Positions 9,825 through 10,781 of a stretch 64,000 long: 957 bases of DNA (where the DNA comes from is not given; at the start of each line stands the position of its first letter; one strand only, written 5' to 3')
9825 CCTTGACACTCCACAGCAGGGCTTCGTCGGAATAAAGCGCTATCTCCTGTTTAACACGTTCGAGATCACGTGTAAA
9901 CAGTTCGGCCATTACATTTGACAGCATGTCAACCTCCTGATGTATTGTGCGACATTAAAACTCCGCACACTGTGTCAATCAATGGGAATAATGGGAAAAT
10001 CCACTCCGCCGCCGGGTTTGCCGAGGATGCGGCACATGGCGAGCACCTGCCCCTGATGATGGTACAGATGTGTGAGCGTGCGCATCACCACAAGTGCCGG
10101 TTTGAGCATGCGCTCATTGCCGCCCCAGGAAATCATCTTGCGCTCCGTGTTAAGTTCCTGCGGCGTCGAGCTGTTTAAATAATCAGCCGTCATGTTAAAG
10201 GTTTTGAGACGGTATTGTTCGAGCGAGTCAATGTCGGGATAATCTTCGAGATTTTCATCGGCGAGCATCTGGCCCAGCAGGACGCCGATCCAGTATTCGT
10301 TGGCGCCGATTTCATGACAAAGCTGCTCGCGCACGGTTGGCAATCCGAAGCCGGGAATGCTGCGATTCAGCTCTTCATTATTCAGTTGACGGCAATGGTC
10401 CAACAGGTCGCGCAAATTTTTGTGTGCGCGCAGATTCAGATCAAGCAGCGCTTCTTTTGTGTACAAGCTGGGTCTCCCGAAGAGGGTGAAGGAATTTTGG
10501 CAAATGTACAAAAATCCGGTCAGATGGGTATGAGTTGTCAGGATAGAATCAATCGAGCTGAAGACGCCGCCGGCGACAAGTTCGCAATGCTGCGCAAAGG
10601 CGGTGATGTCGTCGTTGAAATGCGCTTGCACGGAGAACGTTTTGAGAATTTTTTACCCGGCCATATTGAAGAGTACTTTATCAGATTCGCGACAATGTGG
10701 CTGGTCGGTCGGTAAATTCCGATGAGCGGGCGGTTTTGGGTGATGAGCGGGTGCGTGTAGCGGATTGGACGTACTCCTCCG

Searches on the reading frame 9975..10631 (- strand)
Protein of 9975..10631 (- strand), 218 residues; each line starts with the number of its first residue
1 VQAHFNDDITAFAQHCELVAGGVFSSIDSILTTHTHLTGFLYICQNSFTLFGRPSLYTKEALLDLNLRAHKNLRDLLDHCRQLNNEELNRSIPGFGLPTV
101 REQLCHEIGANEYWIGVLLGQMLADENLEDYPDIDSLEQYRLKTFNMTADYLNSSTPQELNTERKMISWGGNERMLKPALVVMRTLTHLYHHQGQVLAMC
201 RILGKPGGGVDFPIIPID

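Call 14: list_cluster_members(proteins=[window:9978-10631:-, window:10697-10957:+, window:33393-33569:+, window:10781-10957:+, window:10765-10965:+, window:33335-33577:+, window:33510-33632:-, window:10884-11045:+, window:33433-33663:+, window:8232-9338:+])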
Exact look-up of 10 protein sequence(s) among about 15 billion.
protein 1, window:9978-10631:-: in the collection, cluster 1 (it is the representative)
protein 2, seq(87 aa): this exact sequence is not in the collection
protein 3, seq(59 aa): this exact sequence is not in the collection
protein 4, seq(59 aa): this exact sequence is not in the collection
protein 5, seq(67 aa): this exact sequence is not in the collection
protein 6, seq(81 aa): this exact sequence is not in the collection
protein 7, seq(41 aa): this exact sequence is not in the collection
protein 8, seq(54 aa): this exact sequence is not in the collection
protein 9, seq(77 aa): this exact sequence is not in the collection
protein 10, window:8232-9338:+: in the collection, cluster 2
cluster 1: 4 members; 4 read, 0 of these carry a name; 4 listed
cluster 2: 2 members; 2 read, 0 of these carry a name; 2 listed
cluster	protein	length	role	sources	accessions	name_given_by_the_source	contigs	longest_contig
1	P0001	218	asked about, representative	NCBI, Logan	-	-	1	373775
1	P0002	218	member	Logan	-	-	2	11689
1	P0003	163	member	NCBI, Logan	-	-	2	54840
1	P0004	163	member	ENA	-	-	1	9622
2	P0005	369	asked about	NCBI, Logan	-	-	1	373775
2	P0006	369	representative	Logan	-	-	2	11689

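Call 15: find_encoding_contigs(protein=P0001, flank=3000, max_places=6)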
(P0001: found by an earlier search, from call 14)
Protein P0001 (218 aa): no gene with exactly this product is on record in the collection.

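Call 38: find_encoding_contigs(protein=P0003, flank=4000, max_places=4)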
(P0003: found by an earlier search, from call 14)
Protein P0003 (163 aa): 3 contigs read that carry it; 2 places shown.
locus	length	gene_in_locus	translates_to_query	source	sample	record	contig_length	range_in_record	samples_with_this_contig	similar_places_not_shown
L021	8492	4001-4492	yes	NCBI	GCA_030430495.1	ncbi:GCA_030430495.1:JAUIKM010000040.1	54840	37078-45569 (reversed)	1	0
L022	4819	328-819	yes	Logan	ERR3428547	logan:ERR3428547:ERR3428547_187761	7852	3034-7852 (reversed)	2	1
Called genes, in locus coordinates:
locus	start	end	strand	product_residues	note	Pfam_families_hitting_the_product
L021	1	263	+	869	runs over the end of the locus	PF19915:bpX0, PF19917:bpX1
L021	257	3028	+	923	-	PF19919:bpX3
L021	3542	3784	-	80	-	-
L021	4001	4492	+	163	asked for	PF05163:DinB, PF12867:DinB_2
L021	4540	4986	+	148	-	PF07609:DUF1572, PF12867:DinB_2 (weak)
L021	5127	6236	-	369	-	PF09375:Peptidase_M75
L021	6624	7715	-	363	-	PF01168:Ala_racemase_N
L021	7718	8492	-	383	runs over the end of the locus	PF01168:Ala_racemase_N, PF00842:Ala_racemase_C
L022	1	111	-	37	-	?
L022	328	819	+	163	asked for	PF05163:DinB, PF12867:DinB_2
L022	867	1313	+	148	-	PF07609:DUF1572, PF12867:DinB_2 (weak)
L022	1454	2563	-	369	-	PF09375:Peptidase_M75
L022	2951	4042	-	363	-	PF01168:Ala_racemase_N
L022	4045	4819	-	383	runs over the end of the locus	PF01168:Ala_racemase_N, PF00842:Ala_racemase_C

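Call 39: find_encoding_contigs(protein=P0002, flank=4000, max_places=4)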
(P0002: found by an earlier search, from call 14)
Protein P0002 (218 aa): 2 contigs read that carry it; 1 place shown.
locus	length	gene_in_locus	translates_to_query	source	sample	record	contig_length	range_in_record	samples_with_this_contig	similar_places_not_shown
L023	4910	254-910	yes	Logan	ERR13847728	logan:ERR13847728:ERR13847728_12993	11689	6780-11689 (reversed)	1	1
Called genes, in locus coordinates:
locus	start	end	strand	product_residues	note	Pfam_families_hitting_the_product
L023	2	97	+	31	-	?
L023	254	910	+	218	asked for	PF05163:DinB, PF12867:DinB_2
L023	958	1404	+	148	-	PF07609:DUF1572, PF12867:DinB_2 (weak)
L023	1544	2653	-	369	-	PF09375:Peptidase_M75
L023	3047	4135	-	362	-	PF01168:Ala_racemase_N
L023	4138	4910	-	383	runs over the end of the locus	PF01168:Ala_racemase_N, PF00842:Ala_racemase_C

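Call 40: find_encoding_contigs(protein=P0004, flank=4000, max_places=4)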
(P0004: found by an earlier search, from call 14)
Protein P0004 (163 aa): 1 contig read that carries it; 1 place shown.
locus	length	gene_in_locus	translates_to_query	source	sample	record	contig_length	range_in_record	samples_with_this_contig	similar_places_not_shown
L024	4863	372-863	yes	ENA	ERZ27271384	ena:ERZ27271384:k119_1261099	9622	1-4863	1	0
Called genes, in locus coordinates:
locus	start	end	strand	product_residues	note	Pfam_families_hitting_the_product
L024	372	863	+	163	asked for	PF05163:DinB, PF12867:DinB_2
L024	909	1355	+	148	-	PF07609:DUF1572, PF12867:DinB_2 (weak)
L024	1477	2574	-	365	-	PF09375:Peptidase_M75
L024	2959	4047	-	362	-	PF01168:Ala_racemase_N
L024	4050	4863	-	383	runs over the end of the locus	PF01168:Ala_racemase_N, PF00842:Ala_racemase_C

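Call 54: search_protein_families(library=pfam, proteins=[window:9975-10631:-], max_evalue=0.00001)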
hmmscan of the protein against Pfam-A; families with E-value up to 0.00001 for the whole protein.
window:9975-10631:- (218 aa): 2 families
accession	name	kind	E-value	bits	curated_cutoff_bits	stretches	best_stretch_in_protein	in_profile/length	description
PF05163.17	DinB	-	1.7e-12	48.1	23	1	74-213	17-155/165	DinB family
PF12867.12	DinB_2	-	6.7e-10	39.9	24.8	1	71-196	4-128/128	DinB superfamily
